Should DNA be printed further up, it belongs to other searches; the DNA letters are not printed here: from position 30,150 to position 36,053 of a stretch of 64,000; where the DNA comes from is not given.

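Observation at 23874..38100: Five-copy bipartite motif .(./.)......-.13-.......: an ECF-sigma-like phage promoter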

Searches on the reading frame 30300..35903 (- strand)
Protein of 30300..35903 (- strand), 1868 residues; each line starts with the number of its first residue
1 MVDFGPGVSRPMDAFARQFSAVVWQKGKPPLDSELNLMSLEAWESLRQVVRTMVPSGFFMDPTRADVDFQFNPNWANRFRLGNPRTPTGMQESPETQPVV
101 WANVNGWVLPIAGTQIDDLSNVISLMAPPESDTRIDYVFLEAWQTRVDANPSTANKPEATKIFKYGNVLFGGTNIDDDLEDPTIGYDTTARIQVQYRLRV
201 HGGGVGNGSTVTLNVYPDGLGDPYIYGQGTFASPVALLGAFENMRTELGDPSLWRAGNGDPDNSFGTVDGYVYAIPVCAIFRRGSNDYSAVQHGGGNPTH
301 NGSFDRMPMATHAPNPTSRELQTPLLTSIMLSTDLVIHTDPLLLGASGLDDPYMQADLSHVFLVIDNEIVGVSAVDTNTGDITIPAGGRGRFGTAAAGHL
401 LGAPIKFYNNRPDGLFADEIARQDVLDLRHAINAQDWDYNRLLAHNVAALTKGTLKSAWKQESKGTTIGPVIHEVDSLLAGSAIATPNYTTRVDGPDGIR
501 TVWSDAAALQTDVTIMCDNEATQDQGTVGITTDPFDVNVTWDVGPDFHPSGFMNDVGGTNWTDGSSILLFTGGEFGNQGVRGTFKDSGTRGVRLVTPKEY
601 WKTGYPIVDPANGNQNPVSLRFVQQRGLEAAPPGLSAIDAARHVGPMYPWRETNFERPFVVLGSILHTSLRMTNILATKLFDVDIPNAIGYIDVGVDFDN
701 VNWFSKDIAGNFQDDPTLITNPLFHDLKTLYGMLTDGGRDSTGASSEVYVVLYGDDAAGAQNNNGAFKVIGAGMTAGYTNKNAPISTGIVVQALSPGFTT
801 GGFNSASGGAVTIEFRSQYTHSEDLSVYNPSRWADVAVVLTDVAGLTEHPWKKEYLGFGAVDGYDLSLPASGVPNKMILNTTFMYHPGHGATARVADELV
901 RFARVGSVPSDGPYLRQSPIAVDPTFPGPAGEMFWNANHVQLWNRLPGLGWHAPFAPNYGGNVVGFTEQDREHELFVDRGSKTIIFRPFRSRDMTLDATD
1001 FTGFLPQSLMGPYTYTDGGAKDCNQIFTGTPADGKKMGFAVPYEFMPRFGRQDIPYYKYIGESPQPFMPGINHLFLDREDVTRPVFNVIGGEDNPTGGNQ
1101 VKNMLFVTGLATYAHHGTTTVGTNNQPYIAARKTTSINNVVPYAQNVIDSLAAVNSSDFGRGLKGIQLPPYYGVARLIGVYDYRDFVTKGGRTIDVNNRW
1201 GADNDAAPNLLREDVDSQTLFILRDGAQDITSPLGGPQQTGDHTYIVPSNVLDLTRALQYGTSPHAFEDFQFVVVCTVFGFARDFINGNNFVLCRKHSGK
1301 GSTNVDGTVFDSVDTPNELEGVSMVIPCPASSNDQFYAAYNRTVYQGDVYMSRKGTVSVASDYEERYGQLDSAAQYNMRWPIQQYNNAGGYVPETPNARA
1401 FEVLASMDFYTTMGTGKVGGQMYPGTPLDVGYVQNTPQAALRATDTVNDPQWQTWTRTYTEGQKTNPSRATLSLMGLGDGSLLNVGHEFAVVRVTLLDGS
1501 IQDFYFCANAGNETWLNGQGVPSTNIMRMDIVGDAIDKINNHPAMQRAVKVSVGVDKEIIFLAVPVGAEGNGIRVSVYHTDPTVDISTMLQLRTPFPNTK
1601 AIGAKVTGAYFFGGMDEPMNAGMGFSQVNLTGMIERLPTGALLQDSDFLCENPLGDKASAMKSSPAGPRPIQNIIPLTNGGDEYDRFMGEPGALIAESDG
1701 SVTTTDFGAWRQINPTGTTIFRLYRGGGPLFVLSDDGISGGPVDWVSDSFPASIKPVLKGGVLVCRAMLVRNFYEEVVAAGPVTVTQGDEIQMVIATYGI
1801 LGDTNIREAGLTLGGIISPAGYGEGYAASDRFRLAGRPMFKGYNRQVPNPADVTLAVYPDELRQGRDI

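Call 40: search_protein_families(library=pfam, proteins=[window:30300-35903:-], max_evalue=0.001)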
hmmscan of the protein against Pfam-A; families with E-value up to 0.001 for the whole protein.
window:30300-35903:- (1868 aa): 0 families

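Call 96: search_protein_families(library=phrogs, proteins=[window:30300-35903:-], max_evalue=0.001)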
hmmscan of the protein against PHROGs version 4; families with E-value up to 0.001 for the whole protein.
window:30300-35903:- (1868 aa): 2 families
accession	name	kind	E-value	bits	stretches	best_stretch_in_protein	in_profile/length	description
phrog_1101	-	tail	0.00025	20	1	356-410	587-633/1405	tail protein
phrog_7578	-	unknown function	0.00056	20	0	357-406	48-98/300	-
